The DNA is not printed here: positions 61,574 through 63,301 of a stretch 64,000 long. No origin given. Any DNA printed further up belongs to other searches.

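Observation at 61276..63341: Group II intron homing into the terminal inverted repeat of a dispersed miniature element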

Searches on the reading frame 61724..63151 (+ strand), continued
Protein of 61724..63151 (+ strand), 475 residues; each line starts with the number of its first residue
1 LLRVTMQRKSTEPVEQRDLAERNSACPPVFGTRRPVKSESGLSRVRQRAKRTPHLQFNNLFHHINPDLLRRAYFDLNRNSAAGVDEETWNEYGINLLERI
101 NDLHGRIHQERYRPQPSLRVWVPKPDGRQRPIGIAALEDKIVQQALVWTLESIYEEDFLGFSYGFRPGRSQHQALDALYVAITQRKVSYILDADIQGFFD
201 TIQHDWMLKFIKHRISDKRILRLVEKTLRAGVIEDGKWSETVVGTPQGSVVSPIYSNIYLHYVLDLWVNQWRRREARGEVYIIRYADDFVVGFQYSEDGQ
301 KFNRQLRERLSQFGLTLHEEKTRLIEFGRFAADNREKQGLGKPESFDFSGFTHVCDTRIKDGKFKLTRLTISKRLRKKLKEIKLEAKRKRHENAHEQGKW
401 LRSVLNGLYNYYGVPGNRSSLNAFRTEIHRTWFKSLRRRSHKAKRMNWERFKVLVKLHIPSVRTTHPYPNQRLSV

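Call 55: find_homologous_proteins(query=L019:7389-8324:-, max_evalue=1e-10)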
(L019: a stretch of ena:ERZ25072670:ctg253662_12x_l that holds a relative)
Query L019:7389-8324:- (312 aa): 6229 proteins with E <= 1e-10 among 7213 candidates; the best 120 are listed.
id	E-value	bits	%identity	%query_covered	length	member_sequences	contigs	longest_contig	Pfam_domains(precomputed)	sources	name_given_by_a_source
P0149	4.4e-208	708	99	100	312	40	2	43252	PF08299.18,PF01797.22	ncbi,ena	-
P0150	4.4e-168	576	88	93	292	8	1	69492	PF08299.18,PF01797.22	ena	-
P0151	3.3e-156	537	75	100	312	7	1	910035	PF08299.18,PF01797.22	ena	-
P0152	1.5e-147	509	90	82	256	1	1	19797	PF08299.18,PF01797.22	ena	-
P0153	4.8e-142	491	68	99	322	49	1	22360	PF08299.18,PF01797.22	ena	-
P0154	8.0e-116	405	69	81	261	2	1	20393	PF01797.22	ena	-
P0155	2.8e-100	354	50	98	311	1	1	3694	PF08299.18,PF01797.22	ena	-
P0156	4.8e-99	349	52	98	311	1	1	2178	PF08299.18,PF01797.22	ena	-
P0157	1.6e-98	348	52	98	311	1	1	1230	PF08299.18,PF01797.22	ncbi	-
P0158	1.6e-98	348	52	98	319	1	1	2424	PF08299.18,PF01797.22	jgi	jgi:REP element-mobilizing transposase RayT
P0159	5.5e-98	346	53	98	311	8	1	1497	PF08299.18,PF01797.22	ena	-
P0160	5.9e-98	346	52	98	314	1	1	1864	PF08299.18,PF01797.22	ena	-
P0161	1.8e-97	344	51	98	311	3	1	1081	PF08299.18,PF01797.22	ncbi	-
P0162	6.2e-97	343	88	54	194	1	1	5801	PF01797.22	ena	-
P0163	1.1e-96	342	53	94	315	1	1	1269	PF08299.18,PF01797.22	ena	-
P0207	1.1e-93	332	48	100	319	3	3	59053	PF08299.18,PF01797.22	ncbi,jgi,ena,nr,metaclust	ncbi:MAG: transposase [Deltaproteobacteria bacterium SM23_61]|nr:MAG: transposase [Deltaproteobacter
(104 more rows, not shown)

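Call 56: search_solved_structures(query=window:61739-63151:+, max_evalue=0.00001)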
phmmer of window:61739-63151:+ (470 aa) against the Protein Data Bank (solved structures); distinct sequences matched with E-value up to 0.00001: 12.
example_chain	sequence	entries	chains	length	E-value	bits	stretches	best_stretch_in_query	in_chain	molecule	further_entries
7uim_D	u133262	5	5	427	7.5e-45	156.9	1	54-414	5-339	Group II intron reverse transcriptase/maturase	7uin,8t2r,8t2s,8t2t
5hhl_A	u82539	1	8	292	1.9e-43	152.3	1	54-302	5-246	Retron-type reverse transcriptase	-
5hhj_A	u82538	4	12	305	1.1e-40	143.1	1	50-302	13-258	Retron-type reverse transcriptase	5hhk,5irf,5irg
6me0_C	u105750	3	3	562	6.6e-38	134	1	70-451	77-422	Maturase reverse transcriptase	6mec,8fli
6ar1_A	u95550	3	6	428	1.9e-37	132.5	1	75-318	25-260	GsI-IIC RT | Trt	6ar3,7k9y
5g2x_C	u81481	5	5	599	6e-37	130.8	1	37-268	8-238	GROUP II INTRON-ENCODED PROTEIN LTRA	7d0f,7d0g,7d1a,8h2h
7kft_D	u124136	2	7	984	5.3e-17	65.1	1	83-323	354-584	Cas6-RT-Cas1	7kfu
9d4s_A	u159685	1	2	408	5.5e-12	48.5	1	116-325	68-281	Group II intron-like 4 reverse transcriptase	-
9d5x_A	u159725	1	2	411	5.6e-12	48.5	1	116-325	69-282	Group II intron-like 4 reverse transcriptase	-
9ioa_A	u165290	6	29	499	2.7e-10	43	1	98-373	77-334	RNA-dependent DNA polymerase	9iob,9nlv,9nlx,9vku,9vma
8bgj_A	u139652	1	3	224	9.6e-10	41.1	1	158-319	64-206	RNA-directed DNA polymerase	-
8ub7_A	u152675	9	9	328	2.4e-08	36.5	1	109-304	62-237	Reverse transcriptase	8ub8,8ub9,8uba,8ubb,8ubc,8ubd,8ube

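Call 57: search_solved_structures(query=L019:7389-8324:-, max_evalue=0.01)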
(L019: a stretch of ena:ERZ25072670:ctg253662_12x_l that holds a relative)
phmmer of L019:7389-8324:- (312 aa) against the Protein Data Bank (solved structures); distinct sequences matched with E-value up to 0.01: 2.
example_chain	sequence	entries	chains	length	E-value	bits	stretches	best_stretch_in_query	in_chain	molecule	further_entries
3pvp_A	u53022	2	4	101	0.0032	19.9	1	225-309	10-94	Chromosomal replication initiator protein dnaA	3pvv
1j1v_A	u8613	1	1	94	0.0045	19.4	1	223-308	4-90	Chromosomal replication initiator protein dnaA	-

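Call 58: find_encoding_contigs(protein=P0153, flank=2500, max_places=10)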
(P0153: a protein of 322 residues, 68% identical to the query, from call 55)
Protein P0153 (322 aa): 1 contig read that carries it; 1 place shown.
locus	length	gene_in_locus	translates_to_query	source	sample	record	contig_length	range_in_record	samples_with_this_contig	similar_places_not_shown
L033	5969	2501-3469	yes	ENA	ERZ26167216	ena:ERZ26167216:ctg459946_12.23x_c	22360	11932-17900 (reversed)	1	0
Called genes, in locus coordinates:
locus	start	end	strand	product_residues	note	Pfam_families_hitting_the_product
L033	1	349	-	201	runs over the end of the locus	PF04542:Sigma70_r2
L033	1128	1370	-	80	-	-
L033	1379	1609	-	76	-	-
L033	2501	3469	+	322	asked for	PF01797:Y1_Tnp, PF08299:Bac_DnaA_C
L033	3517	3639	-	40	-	-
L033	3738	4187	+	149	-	PF20432:Xre-like-HTH, PF09722:Xre_MbcA_ParS_C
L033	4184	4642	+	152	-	PF08808:RES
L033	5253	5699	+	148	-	-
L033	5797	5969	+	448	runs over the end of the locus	PF13701:DDE_Tnp_1_4, PF01609:DDE_Tnp_1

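Call 59: find_encoding_contigs(protein=P0207, flank=1500, max_places=5)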
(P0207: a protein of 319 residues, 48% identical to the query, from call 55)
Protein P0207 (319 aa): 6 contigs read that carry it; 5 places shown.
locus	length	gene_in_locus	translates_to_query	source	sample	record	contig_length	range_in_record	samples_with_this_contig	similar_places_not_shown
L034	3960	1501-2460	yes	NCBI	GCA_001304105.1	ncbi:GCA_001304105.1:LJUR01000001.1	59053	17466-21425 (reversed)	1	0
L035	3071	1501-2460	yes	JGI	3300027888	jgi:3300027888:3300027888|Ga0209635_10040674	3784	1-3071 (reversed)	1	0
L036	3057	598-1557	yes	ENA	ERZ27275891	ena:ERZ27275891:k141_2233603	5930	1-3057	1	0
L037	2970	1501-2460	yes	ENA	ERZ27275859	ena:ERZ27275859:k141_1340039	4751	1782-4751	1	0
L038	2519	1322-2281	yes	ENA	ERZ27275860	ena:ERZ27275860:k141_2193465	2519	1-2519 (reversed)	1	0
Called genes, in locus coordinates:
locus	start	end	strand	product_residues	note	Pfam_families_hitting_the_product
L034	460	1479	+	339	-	PF01408:GFO_IDH_MocA, PF02894:GFO_IDH_MocA_C, PF22725:GFO_IDH_MocA_C3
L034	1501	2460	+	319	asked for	PF01797:Y1_Tnp, PF08299:Bac_DnaA_C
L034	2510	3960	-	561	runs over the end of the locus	PF00005:ABC_tran, PF02463:SMC_N (faint), PF13476:AAA_23 (faint), PF13304:AAA_21 (faint), PF12848:ABC_tran_Xtn, PF00005:ABC_tran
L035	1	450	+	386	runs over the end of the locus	?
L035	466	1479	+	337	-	PF01408:GFO_IDH_MocA, PF02894:GFO_IDH_MocA_C, PF22725:GFO_IDH_MocA_C3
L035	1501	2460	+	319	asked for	PF01797:Y1_Tnp, PF08299:Bac_DnaA_C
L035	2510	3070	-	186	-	?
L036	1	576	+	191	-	?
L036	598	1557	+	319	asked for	PF01797:Y1_Tnp, PF08299:Bac_DnaA_C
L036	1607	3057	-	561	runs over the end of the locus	PF00005:ABC_tran, PF02463:SMC_N (faint), PF13476:AAA_23 (faint), PF13304:AAA_21 (faint), PF12848:ABC_tran_Xtn, PF00005:ABC_tran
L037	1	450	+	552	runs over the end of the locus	PF06283:ThuA, PF01408:GFO_IDH_MocA, PF03447:NAD_binding_3 (weak), PF02894:GFO_IDH_MocA_C, PF22725:GFO_IDH_MocA_C3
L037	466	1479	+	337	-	PF01408:GFO_IDH_MocA, PF02894:GFO_IDH_MocA_C, PF22725:GFO_IDH_MocA_C3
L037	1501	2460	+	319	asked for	PF01797:Y1_Tnp, PF08299:Bac_DnaA_C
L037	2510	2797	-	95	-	-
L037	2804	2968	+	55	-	?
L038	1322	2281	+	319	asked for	PF01797:Y1_Tnp, PF08299:Bac_DnaA_C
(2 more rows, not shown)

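Call 67: find_encoding_contigs(protein=P0003, flank=2500, max_places=5)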
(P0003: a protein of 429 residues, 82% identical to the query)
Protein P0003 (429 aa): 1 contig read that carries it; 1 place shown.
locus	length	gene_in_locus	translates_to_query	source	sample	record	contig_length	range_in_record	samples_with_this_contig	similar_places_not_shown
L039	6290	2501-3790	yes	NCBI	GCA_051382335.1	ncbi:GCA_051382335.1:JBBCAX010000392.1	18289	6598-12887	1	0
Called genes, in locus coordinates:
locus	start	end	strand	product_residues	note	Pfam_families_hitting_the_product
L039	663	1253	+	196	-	PF13384:HTH_23 (faint), PF13565:HTH_32 (weak)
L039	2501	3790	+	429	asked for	PF00078:RVT_1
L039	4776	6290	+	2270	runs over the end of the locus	PF09136:Glucodextran_B (weak), PF17936:Big_6 (weak), PF25020:TTR_TEN1-4, PF24329:FN-plug_TEN1-4, PF01436:NHL (weak), PF25021:TEN_NHL, PF25023:TEN_YD-shell, PF05593:RHS_repeat (weak), +3 more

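Call 68: find_encoding_contigs(protein=P0050, flank=1500, max_places=10)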
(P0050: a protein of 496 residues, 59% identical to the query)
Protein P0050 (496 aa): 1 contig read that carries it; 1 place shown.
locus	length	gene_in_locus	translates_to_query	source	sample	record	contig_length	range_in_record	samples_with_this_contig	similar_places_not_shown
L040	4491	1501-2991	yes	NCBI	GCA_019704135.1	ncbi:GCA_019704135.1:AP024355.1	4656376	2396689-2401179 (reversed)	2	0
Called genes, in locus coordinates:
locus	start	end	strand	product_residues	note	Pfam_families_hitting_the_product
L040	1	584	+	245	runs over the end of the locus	-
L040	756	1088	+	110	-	-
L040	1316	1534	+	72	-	-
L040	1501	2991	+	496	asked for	PF00078:RVT_1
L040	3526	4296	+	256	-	PF01797:Y1_Tnp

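Call 72: find_related_loci(query=A2, collection=metagenome_contigs, flank=1500)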
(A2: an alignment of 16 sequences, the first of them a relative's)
Query A2 (470 aa) in metagenome_contigs; peptide patterns used: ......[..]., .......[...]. (x = any residue, [..] = any of these).
600 stretches matched a pattern (row limit reached: there are more); 589 encode a relative of the query (tblastn E <= 1e-3); the best 80 are kept; 80 distinct loci.
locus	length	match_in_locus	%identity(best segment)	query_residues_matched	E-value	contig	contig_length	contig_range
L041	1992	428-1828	65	4-470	0e+0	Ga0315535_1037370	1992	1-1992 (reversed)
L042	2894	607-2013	60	1-470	0e+0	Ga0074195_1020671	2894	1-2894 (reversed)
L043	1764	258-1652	61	6-470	0e+0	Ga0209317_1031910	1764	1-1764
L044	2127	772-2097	61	29-470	0e+0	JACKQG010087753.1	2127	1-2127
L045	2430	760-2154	58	6-470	0e+0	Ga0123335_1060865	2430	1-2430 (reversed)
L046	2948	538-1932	59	6-470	0e+0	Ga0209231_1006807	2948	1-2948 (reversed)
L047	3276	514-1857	61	22-470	0e+0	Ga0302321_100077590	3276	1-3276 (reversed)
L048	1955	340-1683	61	22-470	0e+0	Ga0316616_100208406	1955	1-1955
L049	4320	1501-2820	61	32-470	0e+0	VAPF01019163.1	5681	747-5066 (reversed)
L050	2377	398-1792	59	6-470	0e+0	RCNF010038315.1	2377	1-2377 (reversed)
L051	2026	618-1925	62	35-470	0e+0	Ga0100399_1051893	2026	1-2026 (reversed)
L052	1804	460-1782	61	30-470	0e+0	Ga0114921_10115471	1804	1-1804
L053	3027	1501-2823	61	30-470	0e+0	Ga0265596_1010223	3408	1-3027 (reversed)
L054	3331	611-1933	61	30-470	0e+0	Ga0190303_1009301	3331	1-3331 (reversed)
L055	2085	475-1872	56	6-470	0e+0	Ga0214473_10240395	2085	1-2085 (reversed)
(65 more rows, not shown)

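Call 84: search_protein_families(library=pfam, proteins=[L040:3526-4293:+], max_evalue=0.1)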
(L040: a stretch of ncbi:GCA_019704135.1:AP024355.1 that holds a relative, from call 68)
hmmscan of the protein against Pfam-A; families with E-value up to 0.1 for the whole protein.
L040:3526-4293:+ (256 aa): 1 family
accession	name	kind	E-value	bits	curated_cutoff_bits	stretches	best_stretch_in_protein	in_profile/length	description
PF01797.21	Y1_Tnp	-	1.4e-09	38.5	23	1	14-123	7-119/121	Transposase IS200 like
